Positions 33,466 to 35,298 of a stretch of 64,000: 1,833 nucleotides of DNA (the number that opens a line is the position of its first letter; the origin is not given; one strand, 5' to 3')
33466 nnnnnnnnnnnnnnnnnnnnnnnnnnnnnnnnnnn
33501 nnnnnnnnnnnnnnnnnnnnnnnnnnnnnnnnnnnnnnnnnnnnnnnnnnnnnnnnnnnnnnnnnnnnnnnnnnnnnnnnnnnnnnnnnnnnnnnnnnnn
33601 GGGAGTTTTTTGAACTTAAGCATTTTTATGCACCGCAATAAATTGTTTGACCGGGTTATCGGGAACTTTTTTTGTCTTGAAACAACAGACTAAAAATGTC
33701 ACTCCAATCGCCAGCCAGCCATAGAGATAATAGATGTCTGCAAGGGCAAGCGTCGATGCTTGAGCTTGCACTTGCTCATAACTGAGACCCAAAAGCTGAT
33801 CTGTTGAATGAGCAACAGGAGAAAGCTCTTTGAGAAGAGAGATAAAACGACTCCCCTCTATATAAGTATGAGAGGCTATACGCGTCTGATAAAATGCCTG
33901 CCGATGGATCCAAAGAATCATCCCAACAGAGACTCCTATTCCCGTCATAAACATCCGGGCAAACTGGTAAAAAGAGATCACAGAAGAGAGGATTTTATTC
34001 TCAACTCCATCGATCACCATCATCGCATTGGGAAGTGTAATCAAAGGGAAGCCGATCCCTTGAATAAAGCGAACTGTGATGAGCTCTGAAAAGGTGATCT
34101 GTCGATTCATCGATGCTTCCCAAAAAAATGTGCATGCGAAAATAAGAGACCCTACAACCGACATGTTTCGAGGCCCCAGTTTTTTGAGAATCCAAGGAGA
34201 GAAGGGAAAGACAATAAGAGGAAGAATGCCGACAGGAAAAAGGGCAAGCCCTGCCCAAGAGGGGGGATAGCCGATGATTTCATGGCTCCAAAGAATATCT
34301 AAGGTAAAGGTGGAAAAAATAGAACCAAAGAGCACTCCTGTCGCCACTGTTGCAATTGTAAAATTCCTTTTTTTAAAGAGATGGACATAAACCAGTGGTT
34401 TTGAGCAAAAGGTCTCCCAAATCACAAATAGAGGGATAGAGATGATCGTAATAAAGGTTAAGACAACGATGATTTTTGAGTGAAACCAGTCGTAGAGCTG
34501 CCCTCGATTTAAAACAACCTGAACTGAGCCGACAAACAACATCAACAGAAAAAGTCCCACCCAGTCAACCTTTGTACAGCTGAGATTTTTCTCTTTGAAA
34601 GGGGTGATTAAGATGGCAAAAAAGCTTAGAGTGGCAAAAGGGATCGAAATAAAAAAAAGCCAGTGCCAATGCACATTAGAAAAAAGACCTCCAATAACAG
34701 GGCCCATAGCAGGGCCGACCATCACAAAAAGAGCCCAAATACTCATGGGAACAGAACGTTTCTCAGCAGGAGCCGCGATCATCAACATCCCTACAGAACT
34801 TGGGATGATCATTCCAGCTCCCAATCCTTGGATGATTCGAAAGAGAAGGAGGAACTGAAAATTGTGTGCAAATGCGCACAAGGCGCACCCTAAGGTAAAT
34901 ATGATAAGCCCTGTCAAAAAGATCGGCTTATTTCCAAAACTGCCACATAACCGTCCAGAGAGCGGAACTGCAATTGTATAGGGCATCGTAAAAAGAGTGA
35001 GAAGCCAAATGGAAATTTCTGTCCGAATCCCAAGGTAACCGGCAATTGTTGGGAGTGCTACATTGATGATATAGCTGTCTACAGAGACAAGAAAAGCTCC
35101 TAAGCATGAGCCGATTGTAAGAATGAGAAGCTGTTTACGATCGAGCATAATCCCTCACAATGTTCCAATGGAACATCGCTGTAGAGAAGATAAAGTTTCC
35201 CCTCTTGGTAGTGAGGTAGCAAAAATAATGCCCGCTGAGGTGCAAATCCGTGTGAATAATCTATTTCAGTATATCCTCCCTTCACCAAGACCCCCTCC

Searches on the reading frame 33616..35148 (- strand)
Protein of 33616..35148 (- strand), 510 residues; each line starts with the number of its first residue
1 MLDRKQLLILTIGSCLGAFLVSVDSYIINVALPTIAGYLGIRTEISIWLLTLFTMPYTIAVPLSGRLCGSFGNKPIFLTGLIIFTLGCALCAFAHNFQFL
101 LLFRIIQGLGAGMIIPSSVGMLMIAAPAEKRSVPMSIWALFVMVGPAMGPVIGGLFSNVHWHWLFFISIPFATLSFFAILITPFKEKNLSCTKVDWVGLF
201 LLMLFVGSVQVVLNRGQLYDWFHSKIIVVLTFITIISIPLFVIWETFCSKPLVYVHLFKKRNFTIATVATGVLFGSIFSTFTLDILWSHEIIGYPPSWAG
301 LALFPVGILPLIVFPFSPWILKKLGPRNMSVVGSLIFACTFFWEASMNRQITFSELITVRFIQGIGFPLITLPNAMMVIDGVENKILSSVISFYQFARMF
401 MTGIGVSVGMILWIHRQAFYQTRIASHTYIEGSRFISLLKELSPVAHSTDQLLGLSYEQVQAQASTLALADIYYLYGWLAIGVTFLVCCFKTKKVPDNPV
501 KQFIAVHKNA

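Call 4: search_protein_families(library=pfam, proteins=[window:33616-35148:-], max_evalue=0.01)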
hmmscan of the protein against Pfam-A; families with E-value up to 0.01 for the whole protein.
window:33616-35148:- (510 aa): 4 families
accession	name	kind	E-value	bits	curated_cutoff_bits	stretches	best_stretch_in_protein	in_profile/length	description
PF07690.21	MFS_1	-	2.7e-41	142.1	33.4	1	15-405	2-346/347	Major Facilitator Superfamily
PF00083.30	Sugar_tr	-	7.6e-09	35.4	22.3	1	48-183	50-192/452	Sugar (and other) transporter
PF06609.19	TRI12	-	3.9e-08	32.7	23.2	1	30-289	65-335/599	Fungal trichothecene efflux pump (TRI12)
PF13347.12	MFS_2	-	0.0088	15.1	27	1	258-408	221-376/427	MFS/sugar transport protein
